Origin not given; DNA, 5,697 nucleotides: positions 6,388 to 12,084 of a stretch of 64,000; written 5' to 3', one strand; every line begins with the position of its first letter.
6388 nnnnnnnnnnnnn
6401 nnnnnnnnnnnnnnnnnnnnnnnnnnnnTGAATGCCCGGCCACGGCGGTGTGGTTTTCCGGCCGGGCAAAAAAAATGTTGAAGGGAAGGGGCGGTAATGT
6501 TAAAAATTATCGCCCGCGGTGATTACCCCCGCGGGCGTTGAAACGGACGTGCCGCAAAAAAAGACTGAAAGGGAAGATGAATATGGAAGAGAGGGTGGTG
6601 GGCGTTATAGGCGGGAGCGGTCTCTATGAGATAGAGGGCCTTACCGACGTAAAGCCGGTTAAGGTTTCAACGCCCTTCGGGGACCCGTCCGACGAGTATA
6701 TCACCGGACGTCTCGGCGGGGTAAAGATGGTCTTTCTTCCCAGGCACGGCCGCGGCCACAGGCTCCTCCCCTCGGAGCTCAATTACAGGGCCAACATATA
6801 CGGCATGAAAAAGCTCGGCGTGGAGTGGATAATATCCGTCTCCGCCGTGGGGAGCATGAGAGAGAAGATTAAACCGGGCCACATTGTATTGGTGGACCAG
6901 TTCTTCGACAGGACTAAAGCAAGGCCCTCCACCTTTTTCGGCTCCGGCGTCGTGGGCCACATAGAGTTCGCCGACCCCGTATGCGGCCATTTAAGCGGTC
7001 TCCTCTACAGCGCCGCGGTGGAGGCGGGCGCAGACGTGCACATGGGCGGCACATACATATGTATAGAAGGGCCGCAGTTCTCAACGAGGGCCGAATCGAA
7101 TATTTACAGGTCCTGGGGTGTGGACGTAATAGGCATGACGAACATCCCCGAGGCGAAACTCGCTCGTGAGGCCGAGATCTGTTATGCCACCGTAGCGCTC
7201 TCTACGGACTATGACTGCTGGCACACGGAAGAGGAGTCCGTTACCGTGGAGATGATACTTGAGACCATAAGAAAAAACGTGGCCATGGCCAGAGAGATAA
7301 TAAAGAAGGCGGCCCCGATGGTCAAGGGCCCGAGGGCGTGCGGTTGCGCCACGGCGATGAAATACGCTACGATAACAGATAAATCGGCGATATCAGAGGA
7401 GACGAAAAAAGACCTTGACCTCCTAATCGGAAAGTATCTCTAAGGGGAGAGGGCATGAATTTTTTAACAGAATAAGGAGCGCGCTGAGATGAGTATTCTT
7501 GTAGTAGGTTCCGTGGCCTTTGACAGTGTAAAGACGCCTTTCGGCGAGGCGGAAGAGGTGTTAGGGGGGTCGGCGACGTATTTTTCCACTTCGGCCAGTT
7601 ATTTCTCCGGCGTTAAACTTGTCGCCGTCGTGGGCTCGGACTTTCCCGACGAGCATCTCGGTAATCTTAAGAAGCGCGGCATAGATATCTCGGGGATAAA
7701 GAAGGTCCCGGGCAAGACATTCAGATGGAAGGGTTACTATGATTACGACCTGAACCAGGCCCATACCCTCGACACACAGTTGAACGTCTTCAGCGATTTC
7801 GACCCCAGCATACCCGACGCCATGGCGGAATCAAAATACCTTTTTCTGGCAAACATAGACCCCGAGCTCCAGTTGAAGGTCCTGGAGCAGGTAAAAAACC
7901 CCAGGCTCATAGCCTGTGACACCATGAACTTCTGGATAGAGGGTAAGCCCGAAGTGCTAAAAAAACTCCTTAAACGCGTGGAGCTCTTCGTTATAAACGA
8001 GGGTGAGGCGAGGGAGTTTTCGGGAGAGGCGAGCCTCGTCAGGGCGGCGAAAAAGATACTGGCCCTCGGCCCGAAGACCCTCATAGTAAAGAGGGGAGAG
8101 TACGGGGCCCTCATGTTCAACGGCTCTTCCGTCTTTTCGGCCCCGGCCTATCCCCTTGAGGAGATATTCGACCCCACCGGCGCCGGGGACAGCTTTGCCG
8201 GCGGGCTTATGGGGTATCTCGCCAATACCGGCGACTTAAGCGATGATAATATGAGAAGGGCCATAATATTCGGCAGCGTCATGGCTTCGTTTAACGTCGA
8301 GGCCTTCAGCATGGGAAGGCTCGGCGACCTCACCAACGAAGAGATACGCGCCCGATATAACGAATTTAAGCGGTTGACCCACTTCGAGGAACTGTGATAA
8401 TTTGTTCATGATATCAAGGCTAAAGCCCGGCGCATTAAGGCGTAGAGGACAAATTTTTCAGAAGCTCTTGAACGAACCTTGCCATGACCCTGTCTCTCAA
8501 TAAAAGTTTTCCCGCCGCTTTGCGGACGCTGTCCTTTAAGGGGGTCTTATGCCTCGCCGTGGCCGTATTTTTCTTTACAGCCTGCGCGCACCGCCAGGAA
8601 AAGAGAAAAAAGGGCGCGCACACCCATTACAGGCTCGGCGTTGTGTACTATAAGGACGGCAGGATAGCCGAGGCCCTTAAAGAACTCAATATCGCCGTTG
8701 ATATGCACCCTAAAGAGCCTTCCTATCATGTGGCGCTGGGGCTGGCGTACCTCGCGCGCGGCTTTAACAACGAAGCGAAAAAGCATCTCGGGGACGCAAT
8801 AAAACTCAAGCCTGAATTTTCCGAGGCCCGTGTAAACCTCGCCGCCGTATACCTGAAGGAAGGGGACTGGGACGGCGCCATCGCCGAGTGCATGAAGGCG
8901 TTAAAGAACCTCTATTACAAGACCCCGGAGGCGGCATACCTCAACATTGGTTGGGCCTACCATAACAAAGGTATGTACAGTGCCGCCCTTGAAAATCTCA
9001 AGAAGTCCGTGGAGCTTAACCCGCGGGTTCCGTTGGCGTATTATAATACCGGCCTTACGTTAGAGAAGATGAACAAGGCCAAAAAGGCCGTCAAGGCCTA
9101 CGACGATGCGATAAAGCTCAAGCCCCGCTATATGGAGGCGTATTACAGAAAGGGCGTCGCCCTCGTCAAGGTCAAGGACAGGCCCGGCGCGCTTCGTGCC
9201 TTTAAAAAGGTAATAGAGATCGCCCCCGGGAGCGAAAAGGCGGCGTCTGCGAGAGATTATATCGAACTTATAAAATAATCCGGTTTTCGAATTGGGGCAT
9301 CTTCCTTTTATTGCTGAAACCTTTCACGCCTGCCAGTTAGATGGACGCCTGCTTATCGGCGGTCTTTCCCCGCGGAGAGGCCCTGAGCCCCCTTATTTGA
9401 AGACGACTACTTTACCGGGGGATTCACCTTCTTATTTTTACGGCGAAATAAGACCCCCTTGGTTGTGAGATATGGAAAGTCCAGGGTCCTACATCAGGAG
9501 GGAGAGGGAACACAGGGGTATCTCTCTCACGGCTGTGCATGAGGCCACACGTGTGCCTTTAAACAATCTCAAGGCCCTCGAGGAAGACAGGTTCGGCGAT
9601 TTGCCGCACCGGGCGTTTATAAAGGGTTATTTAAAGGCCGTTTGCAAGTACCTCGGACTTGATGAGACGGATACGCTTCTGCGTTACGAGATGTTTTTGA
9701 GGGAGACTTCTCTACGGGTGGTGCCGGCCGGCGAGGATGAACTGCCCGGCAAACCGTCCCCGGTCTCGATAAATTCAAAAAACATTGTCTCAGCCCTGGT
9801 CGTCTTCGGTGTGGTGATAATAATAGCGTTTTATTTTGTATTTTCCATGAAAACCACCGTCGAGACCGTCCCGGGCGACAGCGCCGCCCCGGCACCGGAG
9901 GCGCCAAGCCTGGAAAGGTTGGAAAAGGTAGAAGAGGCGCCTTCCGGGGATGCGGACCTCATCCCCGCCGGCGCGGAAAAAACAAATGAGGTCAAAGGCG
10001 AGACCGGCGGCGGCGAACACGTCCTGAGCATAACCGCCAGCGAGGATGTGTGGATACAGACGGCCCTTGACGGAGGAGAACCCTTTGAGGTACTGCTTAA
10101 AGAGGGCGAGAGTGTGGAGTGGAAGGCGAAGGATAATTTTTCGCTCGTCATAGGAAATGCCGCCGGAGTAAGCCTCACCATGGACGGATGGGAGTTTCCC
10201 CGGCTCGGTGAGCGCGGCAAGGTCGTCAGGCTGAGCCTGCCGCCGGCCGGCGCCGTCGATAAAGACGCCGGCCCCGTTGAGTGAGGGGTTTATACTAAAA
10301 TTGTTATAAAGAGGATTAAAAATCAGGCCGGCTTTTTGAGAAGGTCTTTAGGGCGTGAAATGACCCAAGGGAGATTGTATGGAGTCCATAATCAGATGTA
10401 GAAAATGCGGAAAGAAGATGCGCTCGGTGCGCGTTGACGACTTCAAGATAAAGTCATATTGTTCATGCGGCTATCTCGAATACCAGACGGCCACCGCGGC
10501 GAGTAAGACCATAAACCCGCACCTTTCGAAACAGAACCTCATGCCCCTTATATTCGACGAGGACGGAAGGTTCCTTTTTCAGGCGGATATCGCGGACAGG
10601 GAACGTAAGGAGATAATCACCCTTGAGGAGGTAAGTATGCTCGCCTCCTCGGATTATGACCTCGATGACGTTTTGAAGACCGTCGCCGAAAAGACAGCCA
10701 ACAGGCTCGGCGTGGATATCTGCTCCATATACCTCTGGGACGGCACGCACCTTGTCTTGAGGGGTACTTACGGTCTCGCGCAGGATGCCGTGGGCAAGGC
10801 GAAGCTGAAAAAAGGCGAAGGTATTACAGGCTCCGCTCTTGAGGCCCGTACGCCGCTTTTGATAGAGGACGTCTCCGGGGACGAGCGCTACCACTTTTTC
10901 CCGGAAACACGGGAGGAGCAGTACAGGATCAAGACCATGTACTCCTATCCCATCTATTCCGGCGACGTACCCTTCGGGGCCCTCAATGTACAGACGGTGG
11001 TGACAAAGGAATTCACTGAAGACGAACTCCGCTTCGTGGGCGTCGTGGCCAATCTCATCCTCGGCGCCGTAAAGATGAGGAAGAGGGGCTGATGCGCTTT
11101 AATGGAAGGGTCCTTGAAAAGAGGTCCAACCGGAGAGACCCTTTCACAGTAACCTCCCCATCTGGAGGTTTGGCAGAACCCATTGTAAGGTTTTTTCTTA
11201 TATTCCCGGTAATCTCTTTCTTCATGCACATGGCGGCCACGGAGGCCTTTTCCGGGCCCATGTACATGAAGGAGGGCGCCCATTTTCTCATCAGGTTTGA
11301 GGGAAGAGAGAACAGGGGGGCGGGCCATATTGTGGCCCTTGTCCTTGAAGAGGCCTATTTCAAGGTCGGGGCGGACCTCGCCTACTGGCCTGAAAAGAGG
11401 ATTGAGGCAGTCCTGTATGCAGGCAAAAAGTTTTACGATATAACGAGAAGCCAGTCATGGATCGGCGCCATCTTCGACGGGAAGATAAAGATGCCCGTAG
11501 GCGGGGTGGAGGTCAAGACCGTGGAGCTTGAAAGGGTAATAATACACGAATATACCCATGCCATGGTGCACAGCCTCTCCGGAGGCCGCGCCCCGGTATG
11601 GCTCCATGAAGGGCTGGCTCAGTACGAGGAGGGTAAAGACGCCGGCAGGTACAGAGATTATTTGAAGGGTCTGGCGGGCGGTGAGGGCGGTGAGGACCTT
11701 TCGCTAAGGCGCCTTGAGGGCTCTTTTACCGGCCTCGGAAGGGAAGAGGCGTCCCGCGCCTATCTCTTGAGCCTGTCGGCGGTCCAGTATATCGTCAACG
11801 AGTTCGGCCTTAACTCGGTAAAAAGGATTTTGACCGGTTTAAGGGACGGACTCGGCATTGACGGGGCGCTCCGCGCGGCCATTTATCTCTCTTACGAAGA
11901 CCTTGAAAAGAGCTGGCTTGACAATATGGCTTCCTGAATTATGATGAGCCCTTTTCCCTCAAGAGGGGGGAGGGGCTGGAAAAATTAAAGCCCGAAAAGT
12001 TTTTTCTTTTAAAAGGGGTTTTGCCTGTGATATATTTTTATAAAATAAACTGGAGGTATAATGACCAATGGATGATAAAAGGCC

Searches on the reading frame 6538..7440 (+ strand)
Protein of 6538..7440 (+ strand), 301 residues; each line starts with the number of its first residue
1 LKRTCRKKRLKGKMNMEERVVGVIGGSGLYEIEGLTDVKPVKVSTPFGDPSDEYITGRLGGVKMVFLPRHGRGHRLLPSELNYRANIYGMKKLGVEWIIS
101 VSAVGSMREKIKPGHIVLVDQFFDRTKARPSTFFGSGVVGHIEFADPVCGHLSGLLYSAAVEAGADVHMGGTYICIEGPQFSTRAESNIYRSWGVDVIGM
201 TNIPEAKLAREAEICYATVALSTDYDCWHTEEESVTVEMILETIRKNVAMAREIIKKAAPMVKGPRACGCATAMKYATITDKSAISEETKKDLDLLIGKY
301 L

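Call 39: search_protein_families(library=pfam, proteins=[window:6538-7440:+], max_evalue=0.00001)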
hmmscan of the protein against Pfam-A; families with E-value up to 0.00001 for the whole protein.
window:6538-7440:+ (301 aa): 1 family
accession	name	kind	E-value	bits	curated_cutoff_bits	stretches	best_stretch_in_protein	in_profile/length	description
PF01048.26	PNP_UDP_1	-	1.1e-44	153.1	25.1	1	21-257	2-230/233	Phosphorylase superfamily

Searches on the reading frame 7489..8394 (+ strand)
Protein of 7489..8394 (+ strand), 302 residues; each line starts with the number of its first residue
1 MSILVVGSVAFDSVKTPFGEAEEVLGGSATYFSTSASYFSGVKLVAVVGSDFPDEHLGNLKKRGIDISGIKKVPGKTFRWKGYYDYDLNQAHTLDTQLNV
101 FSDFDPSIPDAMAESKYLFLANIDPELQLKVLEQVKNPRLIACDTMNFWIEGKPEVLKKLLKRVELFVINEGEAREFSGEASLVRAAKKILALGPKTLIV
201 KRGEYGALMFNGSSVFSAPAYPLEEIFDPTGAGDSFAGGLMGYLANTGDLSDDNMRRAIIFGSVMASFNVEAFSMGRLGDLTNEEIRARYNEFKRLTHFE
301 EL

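Call 39: search_protein_families(library=pfam, proteins=[window:7489-8394:+], max_evalue=0.00001)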
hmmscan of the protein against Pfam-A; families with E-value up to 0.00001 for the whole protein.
window:7489-8394:+ (302 aa): 1 family
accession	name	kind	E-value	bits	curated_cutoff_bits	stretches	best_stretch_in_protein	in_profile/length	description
PF00294.29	PfkB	-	3.2e-27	96.1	25.8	1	19-273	29-293/302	pfkB family carbohydrate kinase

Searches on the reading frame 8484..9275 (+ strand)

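Call 39: search_protein_families(library=pfam, proteins=[window:8484-9275:+], max_evalue=0.00001)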
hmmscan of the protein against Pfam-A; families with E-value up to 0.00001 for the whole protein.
window:8484-9275:+ (264 aa): 18 families
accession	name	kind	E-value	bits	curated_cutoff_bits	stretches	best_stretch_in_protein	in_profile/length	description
PF07719.23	TPR_2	-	6.3e-34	113.7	27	0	151-181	3-33/34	Tetratricopeptide repeat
PF00515.34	TPR_1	-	4.9e-33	112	27.8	1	151-180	3-32/34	Tetratricopeptide repeat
PF13414.12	TPR_11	-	2.3e-26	91.6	26.8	1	158-196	3-41/42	TPR repeat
PF13181.12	TPR_8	-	1.2e-25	87.9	25.7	1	151-180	3-32/34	Tetratricopeptide repeat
PF13432.12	TPR_16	-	2.4e-24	85.9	32.7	2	84-140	2-58/65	Tetratricopeptide repeat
PF13431.12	TPR_17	-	9.8e-23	78.9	24.4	0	172-203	2-33/34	Tetratricopeptide repeat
PF13428.12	TPR_14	-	1.6e-18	65.7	23.5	0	48-86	4-42/44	Tetratricopeptide repeat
PF13174.12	TPR_6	-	5.2e-18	64.8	26.3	0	185-211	2-28/33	Tetratricopeptide repeat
PF14559.12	TPR_19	-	6.5e-18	65.3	25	1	91-139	3-51/68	Tetratricopeptide repeat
PF13424.12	TPR_12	-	1.5e-17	64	30.1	1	114-178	4-74/77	Tetratricopeptide repeat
PF13374.12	TPR_10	-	1.7e-10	41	27.5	0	150-178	3-31/42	Tetratricopeptide repeat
PF13371.12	TPR_9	-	3.2e-10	40.3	35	0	199-258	11-70/73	Tetratricopeptide repeat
PF13176.12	TPR_7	-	1.6e-09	37.5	27.9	0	117-133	3-19/36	Tetratricopeptide repeat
PF12895.13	ANAPC3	-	2.2e-08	34.7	27.2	0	146-208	21-81/82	Anaphase-promoting complex, cyclosome, subunit 3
PF25063.1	ARM_TT21_C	-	3.1e-08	34.2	35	0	149-251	95-198/209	Tetratricopeptide repeat protein 21 C-terminal ARM domain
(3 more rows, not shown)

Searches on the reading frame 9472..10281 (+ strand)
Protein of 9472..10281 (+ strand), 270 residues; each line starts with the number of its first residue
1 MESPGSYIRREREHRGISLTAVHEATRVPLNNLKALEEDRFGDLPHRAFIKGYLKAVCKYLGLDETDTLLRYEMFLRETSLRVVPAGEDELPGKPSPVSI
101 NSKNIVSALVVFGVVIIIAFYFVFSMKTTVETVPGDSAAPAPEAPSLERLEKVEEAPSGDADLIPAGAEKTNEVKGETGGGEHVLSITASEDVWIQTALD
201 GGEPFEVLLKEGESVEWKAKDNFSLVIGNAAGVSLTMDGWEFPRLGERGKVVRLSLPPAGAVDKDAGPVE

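Call 39: search_protein_families(library=pfam, proteins=[window:9472-10281:+], max_evalue=0.00001)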
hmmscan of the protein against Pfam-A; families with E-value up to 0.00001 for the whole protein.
window:9472-10281:+ (270 aa): 2 families
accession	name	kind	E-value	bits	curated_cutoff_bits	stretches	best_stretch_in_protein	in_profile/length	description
PF13413.12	HTH_25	-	1.1e-18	67.2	24.6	1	7-66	1-60/62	Helix-turn-helix domain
PF13464.11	RodZ_C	-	2.5e-15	56.6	23.9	1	187-254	2-71/72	RodZ C-terminal domain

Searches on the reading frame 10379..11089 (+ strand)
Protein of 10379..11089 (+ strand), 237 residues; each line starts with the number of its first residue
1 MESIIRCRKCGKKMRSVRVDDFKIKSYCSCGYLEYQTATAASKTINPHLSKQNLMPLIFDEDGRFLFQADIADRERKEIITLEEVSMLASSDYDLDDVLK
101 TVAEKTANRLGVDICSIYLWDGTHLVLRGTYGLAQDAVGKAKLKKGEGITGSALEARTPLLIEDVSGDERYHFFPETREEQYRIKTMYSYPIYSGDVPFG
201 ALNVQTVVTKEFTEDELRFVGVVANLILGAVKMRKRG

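Call 39: search_protein_families(library=pfam, proteins=[window:10379-11089:+], max_evalue=0.00001)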
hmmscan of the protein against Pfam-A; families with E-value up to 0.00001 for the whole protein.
window:10379-11089:+ (237 aa): 3 families
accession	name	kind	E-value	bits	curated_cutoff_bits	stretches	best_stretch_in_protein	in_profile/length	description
PF01590.32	GAF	-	1.5e-17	64.8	22.4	1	94-227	1-129/133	GAF domain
PF13185.12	GAF_2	-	3.6e-14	53.6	28.6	1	94-227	3-131/136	GAF domain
PF13492.12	GAF_3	-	3e-06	28.1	27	1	94-227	1-123/129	GAF domain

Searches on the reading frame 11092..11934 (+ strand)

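Call 40: search_protein_families(library=pfam, proteins=[window:11092-11934:+], max_evalue=0.00001)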
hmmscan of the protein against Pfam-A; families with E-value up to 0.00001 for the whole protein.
window:11092-11934:+ (281 aa): 1 family
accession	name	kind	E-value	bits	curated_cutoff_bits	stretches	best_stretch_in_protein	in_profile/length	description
PF13485.12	Peptidase_MA_2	-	1e-15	58.6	32.4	1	117-277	36-197/201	Peptidase MA superfamily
